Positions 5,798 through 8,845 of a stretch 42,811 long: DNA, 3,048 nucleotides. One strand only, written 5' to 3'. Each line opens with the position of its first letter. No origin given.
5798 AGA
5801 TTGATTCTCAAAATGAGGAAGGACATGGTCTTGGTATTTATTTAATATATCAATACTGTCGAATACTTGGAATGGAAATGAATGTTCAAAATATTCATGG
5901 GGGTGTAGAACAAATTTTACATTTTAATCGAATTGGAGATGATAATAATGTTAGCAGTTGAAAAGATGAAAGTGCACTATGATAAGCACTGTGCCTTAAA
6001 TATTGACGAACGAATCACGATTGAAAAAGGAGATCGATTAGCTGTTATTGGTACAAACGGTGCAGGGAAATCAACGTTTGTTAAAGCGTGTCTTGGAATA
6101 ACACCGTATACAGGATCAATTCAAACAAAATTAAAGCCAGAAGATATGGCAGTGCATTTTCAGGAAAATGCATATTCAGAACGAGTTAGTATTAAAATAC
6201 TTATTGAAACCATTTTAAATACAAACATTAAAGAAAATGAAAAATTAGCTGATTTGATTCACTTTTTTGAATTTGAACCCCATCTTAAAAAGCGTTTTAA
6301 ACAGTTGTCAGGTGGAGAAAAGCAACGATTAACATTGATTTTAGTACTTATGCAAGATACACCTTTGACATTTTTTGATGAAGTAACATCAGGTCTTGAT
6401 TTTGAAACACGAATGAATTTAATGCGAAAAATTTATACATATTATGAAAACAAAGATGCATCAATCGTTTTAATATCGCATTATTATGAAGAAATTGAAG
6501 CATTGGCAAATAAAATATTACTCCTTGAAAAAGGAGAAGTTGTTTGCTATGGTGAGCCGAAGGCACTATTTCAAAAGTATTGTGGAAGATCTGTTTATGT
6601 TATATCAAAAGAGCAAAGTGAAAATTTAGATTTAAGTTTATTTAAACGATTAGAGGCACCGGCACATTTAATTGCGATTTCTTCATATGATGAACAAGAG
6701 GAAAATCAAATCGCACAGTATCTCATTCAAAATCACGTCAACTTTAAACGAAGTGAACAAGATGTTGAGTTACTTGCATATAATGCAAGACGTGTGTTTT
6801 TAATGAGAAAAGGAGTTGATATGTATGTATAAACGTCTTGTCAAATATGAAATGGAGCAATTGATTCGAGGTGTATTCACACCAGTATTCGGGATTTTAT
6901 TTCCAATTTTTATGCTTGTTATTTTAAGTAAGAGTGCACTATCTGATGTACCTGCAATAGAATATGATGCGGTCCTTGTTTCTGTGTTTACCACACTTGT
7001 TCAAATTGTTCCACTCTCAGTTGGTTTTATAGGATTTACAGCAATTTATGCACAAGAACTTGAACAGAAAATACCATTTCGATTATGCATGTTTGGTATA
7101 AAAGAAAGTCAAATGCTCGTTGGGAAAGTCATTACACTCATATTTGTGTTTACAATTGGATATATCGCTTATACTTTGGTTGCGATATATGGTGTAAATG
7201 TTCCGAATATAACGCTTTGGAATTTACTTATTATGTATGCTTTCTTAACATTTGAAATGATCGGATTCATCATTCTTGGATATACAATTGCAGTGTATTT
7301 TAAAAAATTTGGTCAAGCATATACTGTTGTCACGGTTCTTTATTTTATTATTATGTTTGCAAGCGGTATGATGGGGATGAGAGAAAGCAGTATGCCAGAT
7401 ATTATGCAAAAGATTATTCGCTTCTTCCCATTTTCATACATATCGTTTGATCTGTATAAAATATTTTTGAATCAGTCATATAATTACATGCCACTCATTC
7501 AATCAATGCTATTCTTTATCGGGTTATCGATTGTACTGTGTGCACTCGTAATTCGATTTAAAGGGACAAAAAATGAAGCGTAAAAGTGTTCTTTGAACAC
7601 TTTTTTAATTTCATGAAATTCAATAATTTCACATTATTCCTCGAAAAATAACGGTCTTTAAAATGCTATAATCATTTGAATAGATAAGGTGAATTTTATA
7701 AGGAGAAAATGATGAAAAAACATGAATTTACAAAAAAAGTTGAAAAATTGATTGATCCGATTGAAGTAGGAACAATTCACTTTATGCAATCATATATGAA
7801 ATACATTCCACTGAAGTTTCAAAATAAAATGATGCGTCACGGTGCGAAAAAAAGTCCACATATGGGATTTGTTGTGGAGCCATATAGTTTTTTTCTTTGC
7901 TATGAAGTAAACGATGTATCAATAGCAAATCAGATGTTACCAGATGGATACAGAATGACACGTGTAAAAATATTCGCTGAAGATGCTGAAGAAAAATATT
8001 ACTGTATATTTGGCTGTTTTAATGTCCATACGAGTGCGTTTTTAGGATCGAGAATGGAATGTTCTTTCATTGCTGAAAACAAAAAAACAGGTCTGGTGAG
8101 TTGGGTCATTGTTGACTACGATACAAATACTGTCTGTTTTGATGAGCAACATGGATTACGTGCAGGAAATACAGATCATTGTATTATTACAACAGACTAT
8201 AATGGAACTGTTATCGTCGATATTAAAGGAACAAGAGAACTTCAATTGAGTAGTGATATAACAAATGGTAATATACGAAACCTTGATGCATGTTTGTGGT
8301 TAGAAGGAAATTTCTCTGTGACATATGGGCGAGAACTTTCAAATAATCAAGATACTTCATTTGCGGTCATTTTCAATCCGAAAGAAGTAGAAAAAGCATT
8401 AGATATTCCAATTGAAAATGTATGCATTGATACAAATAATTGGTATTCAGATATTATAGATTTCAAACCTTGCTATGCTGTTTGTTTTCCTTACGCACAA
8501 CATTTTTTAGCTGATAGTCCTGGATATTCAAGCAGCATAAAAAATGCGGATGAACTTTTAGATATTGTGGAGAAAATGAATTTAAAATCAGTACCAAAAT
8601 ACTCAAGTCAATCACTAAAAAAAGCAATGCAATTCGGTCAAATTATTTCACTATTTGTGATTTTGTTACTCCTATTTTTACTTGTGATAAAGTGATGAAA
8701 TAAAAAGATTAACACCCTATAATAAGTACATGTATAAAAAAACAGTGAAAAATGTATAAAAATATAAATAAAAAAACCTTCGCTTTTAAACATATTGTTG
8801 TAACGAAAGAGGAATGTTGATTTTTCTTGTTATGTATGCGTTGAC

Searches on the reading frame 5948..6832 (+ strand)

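Call 3: search_protein_families(library=pfam, proteins=[window:5948-6832:+], max_evalue=0.01)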
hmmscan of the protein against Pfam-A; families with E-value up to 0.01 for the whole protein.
window:5948-6832:+ (294 aa): 4 families
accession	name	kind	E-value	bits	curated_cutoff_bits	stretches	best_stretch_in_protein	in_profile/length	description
PF00005.33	ABC_tran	-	4.5e-18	66.6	25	1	23-148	6-137/137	ABC transporter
PF02463.25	SMC_N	-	1.2e-09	38.4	40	1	31-185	27-204/220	RecF/RecN/SMC N terminal domain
PF13304.12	AAA_21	-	9.6e-08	32.9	27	1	116-178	234-298/304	AAA domain, putative AbiEii toxin, Type IV TA system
PF13555.12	AAA_29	-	0.0017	18.5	27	1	21-48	15-42/61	P-loop containing region of AAA domain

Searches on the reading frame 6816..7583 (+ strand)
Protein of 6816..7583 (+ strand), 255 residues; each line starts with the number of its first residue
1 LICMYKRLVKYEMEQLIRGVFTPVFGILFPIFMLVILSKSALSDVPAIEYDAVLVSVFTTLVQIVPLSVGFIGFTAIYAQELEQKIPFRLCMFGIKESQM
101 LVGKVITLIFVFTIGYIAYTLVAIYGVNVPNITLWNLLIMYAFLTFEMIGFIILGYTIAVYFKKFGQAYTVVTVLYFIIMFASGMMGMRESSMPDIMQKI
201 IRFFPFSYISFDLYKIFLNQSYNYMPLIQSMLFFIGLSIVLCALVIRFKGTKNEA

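Call 3: search_protein_families(library=pfam, proteins=[window:6816-7583:+], max_evalue=0.01)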
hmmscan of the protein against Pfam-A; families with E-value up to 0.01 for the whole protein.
window:6816-7583:+ (255 aa): 2 families
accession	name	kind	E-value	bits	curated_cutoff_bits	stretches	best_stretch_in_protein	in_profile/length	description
PF12698.13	ABC2_membrane_3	-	1.2e-13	51.3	31.6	1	55-246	161-346/347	ABC-2 family transporter protein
PF01061.29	ABC2_membrane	-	5.4e-07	29.8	26.9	1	6-209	4-202/211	ABC-2 type transporter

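Call 85: find_encoding_contigs(protein=window:6825-7583:+, flank=4000, max_places=10)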
Protein window:6825-7583:+ (252 aa): no gene with exactly this product is on record in the collection.

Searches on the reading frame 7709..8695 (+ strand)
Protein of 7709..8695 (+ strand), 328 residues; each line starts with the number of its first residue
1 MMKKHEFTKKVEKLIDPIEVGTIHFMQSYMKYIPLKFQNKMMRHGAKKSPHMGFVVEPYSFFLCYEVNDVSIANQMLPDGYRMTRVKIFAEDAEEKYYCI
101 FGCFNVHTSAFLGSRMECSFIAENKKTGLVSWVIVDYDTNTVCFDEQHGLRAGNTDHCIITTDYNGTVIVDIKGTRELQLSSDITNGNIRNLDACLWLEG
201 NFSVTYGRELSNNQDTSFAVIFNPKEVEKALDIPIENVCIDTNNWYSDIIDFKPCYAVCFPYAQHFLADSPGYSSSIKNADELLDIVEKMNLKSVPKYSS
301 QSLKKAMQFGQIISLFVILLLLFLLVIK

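Call 3: search_protein_families(library=pfam, proteins=[window:7709-8695:+], max_evalue=0.01)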
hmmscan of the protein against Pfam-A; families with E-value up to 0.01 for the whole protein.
window:7709-8695:+ (328 aa): 0 families

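Call 4: search_protein_families(library=ncbifam, proteins=[window:7709-8695:+], max_evalue=0.01)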
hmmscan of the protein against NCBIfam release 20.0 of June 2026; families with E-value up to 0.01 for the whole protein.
window:7709-8695:+ (328 aa): 0 families

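Call 75: search_solved_structures(query=window:7709-8695:+, max_evalue=1)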
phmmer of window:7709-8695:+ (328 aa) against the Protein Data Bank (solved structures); distinct sequences matched with E-value up to 1: 1.
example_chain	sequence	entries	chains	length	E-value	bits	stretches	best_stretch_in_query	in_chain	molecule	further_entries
7vu4_A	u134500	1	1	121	0.22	13.5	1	223-297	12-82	de novo design protein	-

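Call 80: predict_structure(protein=window:7709-8695:+)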
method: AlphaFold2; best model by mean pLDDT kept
length: 328 residues; sequences in the alignment: 1
mean_pLDDT: 36.8   pTM: 0.22
mean pLDDT of the five models: 36.8, 34.1, 31.1, 30.5, 28.4
residues with pLDDT >= 90: 14; 70-90: 7; 50-70: 4; < 50: 303
segments of 3 or more residues with pLDDT < 50: 1-303
pLDDT, mean of each block of 10 residues (from residue 1): 31 27 25 27 30 30 35 38 39 40 40 40 40 36 31 30 30 28 27 28 26 29 39 34 26 27 31 36 42 37 62 93 92
secondary structure, 60 per line:
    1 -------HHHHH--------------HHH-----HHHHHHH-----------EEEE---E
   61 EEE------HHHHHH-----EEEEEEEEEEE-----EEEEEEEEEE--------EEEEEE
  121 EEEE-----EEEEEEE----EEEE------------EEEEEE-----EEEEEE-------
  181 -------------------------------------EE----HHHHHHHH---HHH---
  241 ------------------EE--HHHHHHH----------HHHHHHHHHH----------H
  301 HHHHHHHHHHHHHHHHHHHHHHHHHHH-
elements in order: H8-12 H35-41 E53-56 E60-63 H70-75 E81-91 E97-106 E115-124 E130-136 E141-144 E157-162 E168-173 H224-231 H263-269 H280-289 H300-327

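Call 84: find_encoding_contigs(protein=window:7712-8695:+, flank=3000, max_places=10)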
Protein window:7712-8695:+ (327 aa): no gene with exactly this product is on record in the collection.

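Call 86: find_encoding_contigs(protein=window:7709-8695:+, flank=3000, max_places=10)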
Protein window:7709-8695:+ (328 aa): no gene with exactly this product is on record in the collection.
